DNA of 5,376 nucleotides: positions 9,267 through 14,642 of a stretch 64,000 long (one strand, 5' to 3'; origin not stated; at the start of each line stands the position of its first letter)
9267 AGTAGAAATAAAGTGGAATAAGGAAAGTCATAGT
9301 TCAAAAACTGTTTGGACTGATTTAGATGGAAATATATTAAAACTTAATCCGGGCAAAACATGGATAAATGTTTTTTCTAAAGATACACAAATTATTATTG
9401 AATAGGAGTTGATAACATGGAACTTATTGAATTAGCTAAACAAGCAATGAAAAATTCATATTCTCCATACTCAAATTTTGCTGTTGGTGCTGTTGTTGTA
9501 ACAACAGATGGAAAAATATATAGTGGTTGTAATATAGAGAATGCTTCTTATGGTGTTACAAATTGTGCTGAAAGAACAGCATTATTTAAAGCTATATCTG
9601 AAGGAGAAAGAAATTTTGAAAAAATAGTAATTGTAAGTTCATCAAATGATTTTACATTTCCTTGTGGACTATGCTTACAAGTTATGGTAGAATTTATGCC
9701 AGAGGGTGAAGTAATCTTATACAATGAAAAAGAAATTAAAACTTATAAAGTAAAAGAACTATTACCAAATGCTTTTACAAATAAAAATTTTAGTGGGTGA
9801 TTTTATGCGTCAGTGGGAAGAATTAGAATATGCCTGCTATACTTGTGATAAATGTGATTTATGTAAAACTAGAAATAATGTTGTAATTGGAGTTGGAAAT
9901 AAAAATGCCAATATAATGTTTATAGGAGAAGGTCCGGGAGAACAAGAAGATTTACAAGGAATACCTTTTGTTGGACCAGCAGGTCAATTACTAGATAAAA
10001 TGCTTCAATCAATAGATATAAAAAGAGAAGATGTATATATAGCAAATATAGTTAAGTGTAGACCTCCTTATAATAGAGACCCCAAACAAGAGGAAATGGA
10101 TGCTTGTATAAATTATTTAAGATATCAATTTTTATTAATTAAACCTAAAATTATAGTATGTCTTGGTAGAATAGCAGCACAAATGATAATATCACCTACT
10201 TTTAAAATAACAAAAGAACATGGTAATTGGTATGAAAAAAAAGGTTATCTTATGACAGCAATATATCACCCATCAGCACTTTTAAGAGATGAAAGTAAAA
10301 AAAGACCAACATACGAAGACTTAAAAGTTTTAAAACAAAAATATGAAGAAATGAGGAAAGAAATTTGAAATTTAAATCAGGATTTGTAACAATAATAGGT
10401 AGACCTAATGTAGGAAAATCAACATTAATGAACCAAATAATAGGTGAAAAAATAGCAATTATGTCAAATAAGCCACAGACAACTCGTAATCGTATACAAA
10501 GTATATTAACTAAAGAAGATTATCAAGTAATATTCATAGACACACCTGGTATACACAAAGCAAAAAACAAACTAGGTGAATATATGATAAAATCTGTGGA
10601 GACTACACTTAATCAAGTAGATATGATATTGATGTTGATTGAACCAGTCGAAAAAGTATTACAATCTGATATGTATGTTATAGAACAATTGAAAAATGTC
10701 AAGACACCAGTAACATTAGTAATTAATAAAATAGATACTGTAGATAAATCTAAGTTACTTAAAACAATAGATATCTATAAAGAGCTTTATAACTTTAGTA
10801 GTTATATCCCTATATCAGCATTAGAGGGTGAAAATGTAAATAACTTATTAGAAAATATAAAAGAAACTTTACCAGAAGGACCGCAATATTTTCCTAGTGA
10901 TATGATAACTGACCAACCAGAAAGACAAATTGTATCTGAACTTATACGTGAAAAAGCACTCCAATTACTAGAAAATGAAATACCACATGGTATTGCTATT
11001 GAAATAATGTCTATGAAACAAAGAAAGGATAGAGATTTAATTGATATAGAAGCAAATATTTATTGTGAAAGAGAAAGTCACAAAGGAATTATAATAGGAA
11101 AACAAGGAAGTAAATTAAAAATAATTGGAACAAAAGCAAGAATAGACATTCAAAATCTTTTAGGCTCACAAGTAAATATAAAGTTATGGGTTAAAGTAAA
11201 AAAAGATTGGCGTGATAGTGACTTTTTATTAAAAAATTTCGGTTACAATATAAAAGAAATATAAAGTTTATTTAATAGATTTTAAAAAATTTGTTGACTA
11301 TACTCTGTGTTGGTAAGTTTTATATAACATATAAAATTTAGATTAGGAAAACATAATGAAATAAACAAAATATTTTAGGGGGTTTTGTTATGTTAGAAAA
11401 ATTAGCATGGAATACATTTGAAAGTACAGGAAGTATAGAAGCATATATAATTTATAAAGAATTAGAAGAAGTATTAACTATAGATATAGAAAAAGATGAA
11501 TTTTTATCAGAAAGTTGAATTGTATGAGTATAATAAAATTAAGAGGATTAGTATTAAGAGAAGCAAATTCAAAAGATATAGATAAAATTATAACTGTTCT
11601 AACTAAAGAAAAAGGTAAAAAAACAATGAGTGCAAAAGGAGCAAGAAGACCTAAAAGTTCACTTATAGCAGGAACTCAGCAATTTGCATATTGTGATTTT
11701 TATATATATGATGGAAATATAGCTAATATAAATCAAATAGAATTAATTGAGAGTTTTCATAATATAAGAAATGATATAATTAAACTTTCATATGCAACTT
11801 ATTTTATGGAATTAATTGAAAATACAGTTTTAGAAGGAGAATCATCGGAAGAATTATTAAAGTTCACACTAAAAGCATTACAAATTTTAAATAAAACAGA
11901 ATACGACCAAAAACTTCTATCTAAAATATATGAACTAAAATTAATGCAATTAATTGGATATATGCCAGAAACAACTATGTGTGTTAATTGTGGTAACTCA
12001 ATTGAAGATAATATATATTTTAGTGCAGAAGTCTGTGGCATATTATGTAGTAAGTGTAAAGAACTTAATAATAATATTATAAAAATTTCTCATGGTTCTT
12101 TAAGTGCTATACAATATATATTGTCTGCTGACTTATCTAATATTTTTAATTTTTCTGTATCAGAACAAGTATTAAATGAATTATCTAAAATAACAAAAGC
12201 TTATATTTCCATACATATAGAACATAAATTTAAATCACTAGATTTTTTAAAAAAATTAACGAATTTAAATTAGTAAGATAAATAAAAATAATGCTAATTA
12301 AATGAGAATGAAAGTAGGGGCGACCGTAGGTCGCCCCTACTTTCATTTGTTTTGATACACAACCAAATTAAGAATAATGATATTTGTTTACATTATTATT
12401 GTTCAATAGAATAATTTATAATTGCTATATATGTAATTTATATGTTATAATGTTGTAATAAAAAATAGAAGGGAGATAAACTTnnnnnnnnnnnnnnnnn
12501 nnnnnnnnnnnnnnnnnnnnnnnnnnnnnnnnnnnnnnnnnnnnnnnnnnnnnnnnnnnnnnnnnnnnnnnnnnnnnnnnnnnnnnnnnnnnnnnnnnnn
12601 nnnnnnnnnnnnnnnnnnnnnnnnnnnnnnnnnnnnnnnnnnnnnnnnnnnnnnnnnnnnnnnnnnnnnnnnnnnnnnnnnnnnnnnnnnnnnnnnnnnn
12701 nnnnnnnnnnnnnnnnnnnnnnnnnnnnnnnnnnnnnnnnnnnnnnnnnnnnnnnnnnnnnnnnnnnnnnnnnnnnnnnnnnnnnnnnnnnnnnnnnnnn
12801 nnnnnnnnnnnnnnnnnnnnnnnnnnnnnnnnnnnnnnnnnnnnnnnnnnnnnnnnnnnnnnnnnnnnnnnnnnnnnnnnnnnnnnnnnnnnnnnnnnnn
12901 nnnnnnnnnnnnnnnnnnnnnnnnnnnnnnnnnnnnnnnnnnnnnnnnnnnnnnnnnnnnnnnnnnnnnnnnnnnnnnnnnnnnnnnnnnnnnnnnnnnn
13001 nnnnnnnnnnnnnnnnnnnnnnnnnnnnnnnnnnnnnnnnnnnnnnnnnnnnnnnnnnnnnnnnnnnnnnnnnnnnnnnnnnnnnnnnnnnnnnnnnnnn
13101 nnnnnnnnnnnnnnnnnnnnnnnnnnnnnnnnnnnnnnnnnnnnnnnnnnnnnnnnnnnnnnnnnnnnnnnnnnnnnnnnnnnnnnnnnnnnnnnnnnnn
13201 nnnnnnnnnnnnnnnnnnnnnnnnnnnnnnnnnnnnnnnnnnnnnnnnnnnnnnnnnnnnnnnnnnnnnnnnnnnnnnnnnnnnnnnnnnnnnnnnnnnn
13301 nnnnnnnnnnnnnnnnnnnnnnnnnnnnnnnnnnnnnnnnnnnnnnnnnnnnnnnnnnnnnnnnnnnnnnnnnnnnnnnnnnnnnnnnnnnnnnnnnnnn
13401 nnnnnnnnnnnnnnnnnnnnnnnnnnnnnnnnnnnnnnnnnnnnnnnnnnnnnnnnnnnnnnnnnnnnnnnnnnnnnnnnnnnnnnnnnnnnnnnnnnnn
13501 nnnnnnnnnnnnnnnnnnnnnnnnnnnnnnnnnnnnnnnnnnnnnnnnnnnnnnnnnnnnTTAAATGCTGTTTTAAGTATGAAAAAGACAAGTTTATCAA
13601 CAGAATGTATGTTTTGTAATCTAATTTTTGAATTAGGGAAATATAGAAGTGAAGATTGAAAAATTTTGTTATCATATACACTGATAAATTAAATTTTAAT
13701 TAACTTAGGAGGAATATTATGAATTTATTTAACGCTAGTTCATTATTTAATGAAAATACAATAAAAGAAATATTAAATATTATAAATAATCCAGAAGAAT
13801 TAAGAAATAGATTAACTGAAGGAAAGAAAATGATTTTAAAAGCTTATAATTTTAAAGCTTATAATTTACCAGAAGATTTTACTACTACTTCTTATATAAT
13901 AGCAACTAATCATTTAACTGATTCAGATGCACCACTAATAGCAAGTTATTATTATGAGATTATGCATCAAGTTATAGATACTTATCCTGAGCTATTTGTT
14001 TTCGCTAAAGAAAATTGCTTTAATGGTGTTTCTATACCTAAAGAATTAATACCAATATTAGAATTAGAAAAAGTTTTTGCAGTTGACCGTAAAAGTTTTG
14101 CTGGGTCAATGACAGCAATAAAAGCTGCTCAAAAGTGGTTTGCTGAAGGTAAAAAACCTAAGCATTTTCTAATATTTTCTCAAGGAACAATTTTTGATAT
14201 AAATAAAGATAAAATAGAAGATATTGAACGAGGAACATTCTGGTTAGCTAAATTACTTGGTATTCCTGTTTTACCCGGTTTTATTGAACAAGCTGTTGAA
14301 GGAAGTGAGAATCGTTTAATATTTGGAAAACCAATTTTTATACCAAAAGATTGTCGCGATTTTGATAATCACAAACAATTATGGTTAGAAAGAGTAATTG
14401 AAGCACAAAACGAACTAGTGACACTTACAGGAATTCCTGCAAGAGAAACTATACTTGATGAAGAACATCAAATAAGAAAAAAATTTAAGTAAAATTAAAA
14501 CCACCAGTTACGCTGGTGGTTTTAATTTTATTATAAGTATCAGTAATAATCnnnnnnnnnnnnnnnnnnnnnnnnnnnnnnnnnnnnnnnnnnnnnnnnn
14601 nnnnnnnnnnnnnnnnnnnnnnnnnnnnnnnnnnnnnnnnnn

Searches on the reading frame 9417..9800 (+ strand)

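Call 6: search_protein_families(library=pfam, proteins=[window:9417-9800:+], max_evalue=0.001)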
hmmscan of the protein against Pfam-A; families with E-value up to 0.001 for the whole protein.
window:9417-9800:+ (127 aa): 2 families
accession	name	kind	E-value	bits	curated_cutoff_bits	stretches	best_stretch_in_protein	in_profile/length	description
PF00383.29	dCMP_cyt_deam_1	-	9.9e-21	74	25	1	3-94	7-94/102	Cytidine and deoxycytidylate deaminase zinc-binding region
PF08211.18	dCMP_cyt_deam_2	-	2.1e-10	41.3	25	1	3-71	44-111/130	Cytidine and deoxycytidylate deaminase zinc-binding region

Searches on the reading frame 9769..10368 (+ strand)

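Call 7: search_protein_families(library=pfam, proteins=[window:9769-10368:+], max_evalue=0.001)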
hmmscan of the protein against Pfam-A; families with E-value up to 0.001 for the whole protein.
window:9769-10368:+ (199 aa): 1 family
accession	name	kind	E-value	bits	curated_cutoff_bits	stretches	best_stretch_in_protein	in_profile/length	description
PF03167.25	UDG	-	2.3e-40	138.4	24.3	1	41-183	2-133/141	Uracil DNA glycosylase superfamily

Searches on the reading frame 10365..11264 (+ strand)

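Call 7: search_protein_families(library=pfam, proteins=[window:10365-11264:+], max_evalue=0.001)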
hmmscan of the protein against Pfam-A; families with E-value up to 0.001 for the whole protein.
window:10365-11264:+ (299 aa): 10 families
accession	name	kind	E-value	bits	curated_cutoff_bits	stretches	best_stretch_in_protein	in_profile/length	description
PF01926.29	MMR_HSR1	-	9.4e-27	93.8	21.9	1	8-122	2-113/113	50S ribosome-binding GTPase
PF07650.23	KH_2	-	6.1e-20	71.3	22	1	205-283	1-78/78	KH domain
PF02421.24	FeoB_N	-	5.7e-17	62.1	27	1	8-165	3-156/156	Ferrous iron transport protein B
PF00009.33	GTP_EFTU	-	1.2e-16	61.2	26.5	1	8-170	6-187/188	Elongation factor Tu GTP binding domain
PF00350.29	Dynamin_N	-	3e-10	40.8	27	1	43-122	91-166/168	Dynamin family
PF03193.22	RsgA_GTPase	-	3.8e-08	33.8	30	1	4-66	105-171/174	RsgA GTPase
PF04548.22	AIG1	-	8.2e-08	32.3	27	1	9-112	4-110/212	AIG1 family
PF10662.15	PduV-EutP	-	5.8e-05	23.4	21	1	8-166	4-142/143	Ethanolamine utilisation - propanediol utilisation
PF00071.28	Ras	-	6.7e-05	23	21.6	1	9-168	3-159/162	Ras family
PF20720.3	nSTAND3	-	0.00019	21.6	27.2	1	4-133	16-150/155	Novel STAND NTPase 3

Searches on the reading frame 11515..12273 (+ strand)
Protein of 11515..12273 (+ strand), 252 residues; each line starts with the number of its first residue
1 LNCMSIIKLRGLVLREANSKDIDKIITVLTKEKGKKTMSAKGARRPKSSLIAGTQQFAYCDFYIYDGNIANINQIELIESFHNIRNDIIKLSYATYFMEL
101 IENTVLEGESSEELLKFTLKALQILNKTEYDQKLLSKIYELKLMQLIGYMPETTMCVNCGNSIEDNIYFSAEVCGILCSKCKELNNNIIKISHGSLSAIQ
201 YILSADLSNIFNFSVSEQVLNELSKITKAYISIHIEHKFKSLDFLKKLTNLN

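Call 7: search_protein_families(library=pfam, proteins=[window:11515-12273:+], max_evalue=0.001)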
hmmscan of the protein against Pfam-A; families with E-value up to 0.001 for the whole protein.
window:11515-12273:+ (252 aa): 2 families
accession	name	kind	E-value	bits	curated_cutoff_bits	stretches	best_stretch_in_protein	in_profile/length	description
PF02565.21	RecO_C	-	3.8e-40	137.6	22.1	1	85-242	1-156/157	Recombination protein O C terminal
PF11967.14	RecO_N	-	8.7e-19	67.8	27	1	4-81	1-80/80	Recombination protein O N terminal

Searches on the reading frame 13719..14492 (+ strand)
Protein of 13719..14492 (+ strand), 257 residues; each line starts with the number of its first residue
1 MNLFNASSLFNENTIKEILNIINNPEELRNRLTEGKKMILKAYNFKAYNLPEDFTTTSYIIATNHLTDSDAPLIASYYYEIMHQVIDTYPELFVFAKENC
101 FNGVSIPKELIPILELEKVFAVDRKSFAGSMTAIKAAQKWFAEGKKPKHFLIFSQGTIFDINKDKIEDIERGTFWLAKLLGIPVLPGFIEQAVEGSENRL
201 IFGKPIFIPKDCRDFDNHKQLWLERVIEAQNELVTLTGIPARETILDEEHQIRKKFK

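Call 7: search_protein_families(library=pfam, proteins=[window:13719-14492:+], max_evalue=0.001)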
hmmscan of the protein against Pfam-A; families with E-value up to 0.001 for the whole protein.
window:13719-14492:+ (257 aa): 1 family
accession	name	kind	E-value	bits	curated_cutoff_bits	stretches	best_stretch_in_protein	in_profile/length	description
PF01553.26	Acyltransferase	-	0.00014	22.1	23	1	55-187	11-129/132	Acyltransferase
